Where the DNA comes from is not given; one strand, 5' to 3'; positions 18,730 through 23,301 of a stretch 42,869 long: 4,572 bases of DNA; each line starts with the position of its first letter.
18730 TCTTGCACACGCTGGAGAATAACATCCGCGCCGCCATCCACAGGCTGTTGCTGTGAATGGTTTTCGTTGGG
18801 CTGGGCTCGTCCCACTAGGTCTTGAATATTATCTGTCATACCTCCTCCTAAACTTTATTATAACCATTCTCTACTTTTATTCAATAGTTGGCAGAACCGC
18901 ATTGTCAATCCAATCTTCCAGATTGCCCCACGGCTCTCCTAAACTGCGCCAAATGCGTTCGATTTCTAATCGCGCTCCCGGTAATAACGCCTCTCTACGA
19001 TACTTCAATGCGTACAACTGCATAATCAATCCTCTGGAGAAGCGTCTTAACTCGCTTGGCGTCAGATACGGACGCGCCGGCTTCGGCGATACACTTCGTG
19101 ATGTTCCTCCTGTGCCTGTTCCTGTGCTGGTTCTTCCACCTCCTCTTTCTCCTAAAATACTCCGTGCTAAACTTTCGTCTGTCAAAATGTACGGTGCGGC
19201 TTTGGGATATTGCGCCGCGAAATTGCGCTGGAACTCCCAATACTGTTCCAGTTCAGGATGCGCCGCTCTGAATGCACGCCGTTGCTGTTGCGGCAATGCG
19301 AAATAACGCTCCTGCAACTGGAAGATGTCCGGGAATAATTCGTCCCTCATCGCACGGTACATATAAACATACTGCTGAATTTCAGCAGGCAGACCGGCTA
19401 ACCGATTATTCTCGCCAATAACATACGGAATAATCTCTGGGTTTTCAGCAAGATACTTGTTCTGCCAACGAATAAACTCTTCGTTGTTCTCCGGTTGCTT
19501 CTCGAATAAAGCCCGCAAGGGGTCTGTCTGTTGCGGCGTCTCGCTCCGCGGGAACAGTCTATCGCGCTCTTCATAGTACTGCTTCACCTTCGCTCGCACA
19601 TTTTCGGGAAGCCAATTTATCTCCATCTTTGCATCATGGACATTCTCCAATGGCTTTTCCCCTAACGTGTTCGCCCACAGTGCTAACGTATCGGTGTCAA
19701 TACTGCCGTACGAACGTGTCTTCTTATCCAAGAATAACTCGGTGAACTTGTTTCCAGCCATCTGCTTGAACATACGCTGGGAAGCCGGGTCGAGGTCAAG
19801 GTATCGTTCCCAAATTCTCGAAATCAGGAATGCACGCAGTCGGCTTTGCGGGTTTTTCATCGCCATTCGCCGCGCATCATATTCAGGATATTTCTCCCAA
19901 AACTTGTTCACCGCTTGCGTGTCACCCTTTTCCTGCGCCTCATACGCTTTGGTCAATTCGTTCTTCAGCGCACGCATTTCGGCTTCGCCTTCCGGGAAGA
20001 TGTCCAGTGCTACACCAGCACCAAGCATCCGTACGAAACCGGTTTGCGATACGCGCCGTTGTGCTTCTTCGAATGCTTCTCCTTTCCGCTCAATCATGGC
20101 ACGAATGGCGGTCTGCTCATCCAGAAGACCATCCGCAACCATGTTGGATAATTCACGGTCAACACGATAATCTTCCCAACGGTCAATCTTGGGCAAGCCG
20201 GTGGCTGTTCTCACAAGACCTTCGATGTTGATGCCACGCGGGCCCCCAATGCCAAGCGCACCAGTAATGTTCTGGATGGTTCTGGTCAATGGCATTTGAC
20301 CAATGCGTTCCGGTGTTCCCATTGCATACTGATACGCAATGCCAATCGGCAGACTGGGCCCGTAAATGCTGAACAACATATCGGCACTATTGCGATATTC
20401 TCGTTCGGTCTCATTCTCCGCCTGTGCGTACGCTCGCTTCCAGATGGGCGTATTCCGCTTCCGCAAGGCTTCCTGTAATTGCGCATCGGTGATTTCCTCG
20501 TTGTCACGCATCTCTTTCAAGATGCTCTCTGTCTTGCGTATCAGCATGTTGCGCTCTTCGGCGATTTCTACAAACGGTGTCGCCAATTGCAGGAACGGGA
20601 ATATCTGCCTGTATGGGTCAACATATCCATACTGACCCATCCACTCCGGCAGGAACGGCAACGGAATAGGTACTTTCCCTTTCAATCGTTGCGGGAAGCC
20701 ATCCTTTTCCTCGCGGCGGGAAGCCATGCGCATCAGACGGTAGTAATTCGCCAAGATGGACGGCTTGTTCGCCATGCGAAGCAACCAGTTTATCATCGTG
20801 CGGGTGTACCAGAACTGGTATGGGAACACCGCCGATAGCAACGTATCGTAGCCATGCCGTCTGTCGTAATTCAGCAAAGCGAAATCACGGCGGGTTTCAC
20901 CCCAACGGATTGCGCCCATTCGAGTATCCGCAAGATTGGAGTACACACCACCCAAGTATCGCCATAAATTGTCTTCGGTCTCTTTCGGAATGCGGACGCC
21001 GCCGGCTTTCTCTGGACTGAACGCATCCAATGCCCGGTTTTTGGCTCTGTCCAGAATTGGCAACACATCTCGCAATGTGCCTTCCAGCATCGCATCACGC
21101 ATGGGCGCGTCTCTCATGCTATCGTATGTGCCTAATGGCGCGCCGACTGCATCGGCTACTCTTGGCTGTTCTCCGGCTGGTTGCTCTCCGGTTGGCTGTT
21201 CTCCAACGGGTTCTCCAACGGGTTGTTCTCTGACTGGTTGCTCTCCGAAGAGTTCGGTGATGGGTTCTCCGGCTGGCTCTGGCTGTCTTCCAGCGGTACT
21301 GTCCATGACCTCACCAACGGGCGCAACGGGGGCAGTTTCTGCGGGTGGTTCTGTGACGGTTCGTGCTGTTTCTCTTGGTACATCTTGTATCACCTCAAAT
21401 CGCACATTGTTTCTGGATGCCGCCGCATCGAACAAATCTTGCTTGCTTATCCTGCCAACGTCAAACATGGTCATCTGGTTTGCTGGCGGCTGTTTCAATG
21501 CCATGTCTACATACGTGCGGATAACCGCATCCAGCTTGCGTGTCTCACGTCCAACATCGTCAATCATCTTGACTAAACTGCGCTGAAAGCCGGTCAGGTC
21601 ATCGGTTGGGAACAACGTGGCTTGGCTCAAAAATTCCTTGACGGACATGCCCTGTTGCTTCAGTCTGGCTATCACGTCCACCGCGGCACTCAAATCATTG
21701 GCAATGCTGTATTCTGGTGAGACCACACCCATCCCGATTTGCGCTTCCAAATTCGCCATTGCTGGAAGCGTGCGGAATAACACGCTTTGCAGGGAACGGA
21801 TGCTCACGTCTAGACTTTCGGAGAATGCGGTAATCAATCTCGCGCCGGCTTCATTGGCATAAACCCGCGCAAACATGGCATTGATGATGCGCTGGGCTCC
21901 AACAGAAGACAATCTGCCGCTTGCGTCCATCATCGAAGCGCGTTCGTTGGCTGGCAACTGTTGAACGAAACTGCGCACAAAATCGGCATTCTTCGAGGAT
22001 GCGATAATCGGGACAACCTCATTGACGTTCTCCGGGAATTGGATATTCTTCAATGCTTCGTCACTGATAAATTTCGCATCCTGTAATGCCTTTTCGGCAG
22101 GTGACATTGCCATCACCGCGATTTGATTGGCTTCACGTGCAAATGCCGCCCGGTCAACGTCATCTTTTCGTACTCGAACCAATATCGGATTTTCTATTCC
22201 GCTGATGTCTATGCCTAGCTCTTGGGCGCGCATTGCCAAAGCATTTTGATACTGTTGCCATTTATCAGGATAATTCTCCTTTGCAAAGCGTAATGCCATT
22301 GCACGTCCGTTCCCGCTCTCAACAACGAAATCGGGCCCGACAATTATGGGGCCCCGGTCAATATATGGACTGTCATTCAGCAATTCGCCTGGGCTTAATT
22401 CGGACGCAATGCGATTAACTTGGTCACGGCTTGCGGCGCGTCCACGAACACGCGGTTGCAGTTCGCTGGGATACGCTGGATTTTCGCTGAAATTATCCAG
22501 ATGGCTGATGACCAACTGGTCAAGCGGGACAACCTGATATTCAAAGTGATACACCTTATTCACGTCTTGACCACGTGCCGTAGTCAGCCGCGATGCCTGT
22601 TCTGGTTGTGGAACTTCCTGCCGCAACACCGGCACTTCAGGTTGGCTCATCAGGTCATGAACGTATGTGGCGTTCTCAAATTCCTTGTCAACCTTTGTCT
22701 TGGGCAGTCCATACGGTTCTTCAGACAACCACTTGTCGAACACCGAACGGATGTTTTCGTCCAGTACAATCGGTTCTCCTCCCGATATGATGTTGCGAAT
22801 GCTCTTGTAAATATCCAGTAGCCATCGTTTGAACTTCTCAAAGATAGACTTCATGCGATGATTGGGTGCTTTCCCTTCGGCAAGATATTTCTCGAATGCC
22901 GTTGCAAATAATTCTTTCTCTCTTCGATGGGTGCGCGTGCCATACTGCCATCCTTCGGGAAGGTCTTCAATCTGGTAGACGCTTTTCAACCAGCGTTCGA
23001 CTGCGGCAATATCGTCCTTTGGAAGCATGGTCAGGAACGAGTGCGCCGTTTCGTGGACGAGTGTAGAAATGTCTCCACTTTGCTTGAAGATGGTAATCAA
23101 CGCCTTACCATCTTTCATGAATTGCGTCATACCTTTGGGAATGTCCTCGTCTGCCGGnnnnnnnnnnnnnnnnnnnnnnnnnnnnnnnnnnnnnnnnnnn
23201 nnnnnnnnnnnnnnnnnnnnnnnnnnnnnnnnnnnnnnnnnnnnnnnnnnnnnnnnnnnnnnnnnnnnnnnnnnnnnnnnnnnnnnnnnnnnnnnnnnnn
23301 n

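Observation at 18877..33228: One uninterrupted 14.35-kb ORF (4,783 aa, one third of the genome) in the MuF slot: candidate ejected multi-effector polyvalent protein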

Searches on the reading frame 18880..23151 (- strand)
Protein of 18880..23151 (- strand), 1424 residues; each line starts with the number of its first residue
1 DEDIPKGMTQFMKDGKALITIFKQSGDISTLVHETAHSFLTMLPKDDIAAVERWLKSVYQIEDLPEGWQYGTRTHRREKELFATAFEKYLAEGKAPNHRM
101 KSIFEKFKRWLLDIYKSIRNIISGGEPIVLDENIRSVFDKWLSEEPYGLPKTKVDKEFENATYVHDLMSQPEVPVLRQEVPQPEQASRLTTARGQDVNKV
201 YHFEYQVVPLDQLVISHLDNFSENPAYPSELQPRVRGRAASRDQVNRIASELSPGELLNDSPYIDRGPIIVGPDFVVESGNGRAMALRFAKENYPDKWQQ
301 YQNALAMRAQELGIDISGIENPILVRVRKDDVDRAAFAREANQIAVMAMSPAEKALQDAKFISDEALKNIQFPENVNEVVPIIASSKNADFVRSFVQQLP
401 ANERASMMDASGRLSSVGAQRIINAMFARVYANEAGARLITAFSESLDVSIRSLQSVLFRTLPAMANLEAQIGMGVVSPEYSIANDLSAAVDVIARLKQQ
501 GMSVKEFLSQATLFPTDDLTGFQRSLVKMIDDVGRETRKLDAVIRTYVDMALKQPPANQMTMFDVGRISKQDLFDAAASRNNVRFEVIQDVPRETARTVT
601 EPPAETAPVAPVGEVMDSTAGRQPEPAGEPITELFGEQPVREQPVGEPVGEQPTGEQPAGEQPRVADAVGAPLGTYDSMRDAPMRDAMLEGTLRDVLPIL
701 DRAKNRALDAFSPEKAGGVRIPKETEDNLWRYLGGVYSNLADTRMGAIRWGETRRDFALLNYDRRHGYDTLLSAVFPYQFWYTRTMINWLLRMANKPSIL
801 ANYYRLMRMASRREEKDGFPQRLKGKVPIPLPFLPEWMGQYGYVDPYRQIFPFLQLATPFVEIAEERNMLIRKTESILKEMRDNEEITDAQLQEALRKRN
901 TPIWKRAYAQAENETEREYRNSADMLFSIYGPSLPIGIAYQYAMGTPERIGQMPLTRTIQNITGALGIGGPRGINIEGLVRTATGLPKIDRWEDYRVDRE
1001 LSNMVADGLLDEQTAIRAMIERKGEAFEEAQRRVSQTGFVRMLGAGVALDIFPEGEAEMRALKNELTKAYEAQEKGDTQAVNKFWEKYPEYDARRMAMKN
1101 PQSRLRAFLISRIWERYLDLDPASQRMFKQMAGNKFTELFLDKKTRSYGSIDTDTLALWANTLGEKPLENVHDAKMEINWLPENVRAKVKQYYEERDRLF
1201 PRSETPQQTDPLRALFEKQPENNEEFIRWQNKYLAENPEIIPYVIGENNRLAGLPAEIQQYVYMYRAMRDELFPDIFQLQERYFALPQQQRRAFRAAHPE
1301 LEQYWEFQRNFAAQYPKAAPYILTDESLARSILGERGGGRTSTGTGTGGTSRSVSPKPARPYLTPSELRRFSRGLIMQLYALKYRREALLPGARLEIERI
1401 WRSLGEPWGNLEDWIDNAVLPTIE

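Call 16: search_dna_similar(query=window:18880-23151:-, collection=phages, mode=protein, max_rows=25, max_evalue=0.001)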
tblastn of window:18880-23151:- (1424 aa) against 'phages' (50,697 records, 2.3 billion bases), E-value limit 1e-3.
Records with a match: 86; places in all: 86; records where one place covers at least 80% of the query: 0.
Best place of each record, by identity: <60% 86.
By first word of the organism name: Escherichia 17; Xanthomonas 15; Caudoviricetes 10; Acinetobacter 6; Vibrio 6; Pseudomonas 5; Bordetella 5; Caulobacter 4; Pseudoalteromonas 2; Salmonella 2; and 13 more.
By host as written in the record: - 29; Escherichia coli 7; Xanthomonas albilineans CFBP2523 6; Xanthomonas citri 4; Caulobacter vibrioides CB15 3; Vibrio splendidus 3; Escherichia coli C600 2; Acinetobacter baumannii 2; and 26 more.
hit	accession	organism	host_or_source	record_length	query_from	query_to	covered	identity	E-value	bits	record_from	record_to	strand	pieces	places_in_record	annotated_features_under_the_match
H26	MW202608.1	Caudoviricetes sp.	Manatee Spring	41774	731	1327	41%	34.0%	1e-73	335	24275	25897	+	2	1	hypothetical protein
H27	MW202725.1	Caudoviricetes sp.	Manatee Spring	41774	731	1327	41%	34.0%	1e-73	335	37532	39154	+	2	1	hypothetical protein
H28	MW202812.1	Caudoviricetes sp.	Manatee Spring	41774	731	1327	41%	34.0%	1e-73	335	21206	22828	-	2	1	hypothetical protein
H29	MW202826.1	Caudoviricetes sp.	Manatee Spring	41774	731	1327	41%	34.0%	1e-73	335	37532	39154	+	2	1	hypothetical protein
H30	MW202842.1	Caudoviricetes sp.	Manatee Spring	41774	731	1327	41%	34.0%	1e-73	335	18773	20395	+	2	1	hypothetical protein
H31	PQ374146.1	Acinetobacter phage TPWB-05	Acinetobacter sp.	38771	186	563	27%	36.2%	2e-50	203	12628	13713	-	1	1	hypothetical protein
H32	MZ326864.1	Alcaligenes phage Piluca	Alcaligenes faecalis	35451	190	563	26%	36.4%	3e-51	206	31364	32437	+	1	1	tail protein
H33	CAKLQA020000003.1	Acinetobacter phage MD-2021a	not known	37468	190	563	26%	36.4%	5e-51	205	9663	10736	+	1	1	phage protein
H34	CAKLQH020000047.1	Acinetobacter phage MD-2021a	not known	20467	190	532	24%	38.5%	7e-50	201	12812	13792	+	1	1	phage protein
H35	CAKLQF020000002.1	Acinetobacter phage MD-2021a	not known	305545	190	532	24%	38.5%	8e-50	201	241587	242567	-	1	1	phage protein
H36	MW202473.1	Caudoviricetes sp.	Manatee Spring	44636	11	547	32%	28.5%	1e-23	178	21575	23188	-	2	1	crystallin beta/gamma motif-containing protein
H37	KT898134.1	Aeromonas phage phiARM81mr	Aeromonas sp. ARM81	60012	180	577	28%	31.4%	3e-25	120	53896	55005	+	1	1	putative virion structural protein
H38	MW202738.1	Caudoviricetes sp.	Manatee Spring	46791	12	514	30%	27.3%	3e-23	169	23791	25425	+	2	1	crystallin beta/gamma motif-containing protein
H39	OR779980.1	Pseudoalteromonas phage vB_Pun_Y3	Pseudoalteromonas nigrifaciens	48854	162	552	27%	29.1%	8e-27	125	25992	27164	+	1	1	DdrB-like ParB superfamily domain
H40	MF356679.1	Escherichia phage D6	Escherichia coli C600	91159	185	514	23%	34.4%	1e-37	161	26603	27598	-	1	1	hypothetical protein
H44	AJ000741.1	Escherichia phage P1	E. coli K12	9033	142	514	26%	28.6%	2e-29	134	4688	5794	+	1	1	hypothetical protein (x2)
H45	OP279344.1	Escherichia phage P1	Escherichia coli strain MG1655 Z1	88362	142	514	26%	28.6%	2e-29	134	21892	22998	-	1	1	ddrB: DdrB | ddrA: DdrA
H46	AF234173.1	Escherichia phage P1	-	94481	142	514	26%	28.6%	2e-29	134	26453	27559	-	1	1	99 pct identical (1 gap) to fragment of P1 sequence deposited as ... | ddrB: DdrB | iddB: IddB | ddrA: DdrA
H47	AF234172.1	Escherichia phage P1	-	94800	142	514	26%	28.6%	2e-29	134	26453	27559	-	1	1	99 pct identical (1 gap) to fragment of P1 sequence deposited as ... | ddrB: DdrB | iddB: IddB | ddrA: DdrA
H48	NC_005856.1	Escherichia phage P1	Escherichia coli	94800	142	514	26%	28.6%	2e-29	134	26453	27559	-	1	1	99 pct identical (1 gap) to fragment of P1 sequence deposited as ... | ddrB: DdrB | iddB: IddB | ddrA: DdrA-like anti-restriction protein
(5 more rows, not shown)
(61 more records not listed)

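Call 17: get_annotated_region(hit=H26, flank=12000)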
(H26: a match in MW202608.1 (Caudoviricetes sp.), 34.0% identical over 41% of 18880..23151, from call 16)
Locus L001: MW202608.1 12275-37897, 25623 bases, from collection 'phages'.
description: Podoviridae sp. isolate ctptF532, complete genome.
organism: Caudoviricetes sp. (NCBI taxid 2832643)
taxonomy: Viruses; Duplodnaviria; Heunggongvirae; Uroviricota; Caudoviricetes
host: -; source: Manatee Spring; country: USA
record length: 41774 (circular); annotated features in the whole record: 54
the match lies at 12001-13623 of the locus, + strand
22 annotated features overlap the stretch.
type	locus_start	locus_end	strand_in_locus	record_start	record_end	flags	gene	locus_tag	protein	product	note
CDS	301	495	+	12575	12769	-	-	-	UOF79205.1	hypothetical protein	-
CDS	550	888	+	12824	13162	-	-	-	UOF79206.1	hemolysin xhlA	-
CDS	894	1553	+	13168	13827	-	-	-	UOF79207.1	hypothetical protein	-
CDS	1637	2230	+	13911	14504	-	-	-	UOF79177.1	plyB-like endolysin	-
CDS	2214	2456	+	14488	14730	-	-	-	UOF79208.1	hypothetical protein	-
CDS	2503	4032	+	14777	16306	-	-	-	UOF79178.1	terminase large subunit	-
CDS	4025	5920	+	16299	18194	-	-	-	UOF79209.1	hypothetical protein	-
CDS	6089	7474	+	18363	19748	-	-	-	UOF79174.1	lysin motif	-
CDS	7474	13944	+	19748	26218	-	-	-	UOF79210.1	hypothetical protein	-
CDS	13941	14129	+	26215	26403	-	-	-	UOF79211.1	hypothetical protein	-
CDS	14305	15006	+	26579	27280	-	-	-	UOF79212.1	linker histone H1 and H5 family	-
CDS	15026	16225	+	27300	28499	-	-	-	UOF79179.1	major capsid protein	-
CDS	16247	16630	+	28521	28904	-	-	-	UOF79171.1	head decoration protein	-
CDS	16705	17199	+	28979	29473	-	-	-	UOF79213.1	hypothetical protein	-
CDS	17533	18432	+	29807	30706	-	-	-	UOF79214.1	hypothetical protein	-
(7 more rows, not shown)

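Call 20: search_protein_families(library=pfam, proteins=[L001:7474-13944:+, L001:6089-7474:+, L001:4025-5920:+, L001:14305-15006:+], max_evalue=0.01)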
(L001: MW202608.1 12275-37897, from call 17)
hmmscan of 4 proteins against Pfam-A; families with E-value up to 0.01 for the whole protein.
L001:7474-13944:+ (2156 aa): 1 family
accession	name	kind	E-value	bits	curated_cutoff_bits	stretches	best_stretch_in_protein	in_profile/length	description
PF09851.14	SHOCT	-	2e-05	24.6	27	1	1653-1674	2-23/28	Short C-terminal domain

L001:6089-7474:+ (461 aa): 1 family
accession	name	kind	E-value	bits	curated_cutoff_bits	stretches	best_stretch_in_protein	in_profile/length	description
PF01476.26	LysM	-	0.00017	21.9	20.9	1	4-49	1-43/43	LysM domain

L001:4025-5920:+ (631 aa): 0 families

L001:14305-15006:+ (233 aa): 0 families

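Call 74: search_protein_families(library=phrogs, proteins=[L001:7474-13944:+], max_evalue=0.1)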
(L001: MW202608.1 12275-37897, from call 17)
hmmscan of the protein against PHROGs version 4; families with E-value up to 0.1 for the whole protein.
L001:7474-13944:+ (2156 aa): 0 families

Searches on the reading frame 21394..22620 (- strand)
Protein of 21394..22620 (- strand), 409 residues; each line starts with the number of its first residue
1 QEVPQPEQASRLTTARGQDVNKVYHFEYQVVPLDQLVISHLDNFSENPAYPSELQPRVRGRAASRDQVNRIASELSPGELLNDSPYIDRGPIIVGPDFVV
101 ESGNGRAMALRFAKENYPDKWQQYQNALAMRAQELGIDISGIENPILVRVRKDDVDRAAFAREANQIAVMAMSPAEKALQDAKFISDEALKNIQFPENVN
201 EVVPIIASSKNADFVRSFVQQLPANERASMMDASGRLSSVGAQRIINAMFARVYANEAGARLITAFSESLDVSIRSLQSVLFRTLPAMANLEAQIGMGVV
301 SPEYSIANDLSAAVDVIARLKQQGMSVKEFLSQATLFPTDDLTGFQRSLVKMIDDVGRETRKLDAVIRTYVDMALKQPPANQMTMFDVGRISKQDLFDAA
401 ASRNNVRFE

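Call 48: search_protein_families(library=pfam, proteins=[window:21394-22620:-], max_evalue=5)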
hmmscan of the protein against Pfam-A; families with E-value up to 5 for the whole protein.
window:21394-22620:- (409 aa): 2 families
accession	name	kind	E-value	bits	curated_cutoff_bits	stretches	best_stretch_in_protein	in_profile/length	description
PF18763.7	ddrB-ParB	-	3.9e-28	98.5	27.6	1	22-152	4-121/121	ddrB-like ParB superfamily domain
PF12152.13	eIF_4G1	-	0.095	13.3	27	1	168-207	8-45/70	Eukaryotic translation initiation factor 4G1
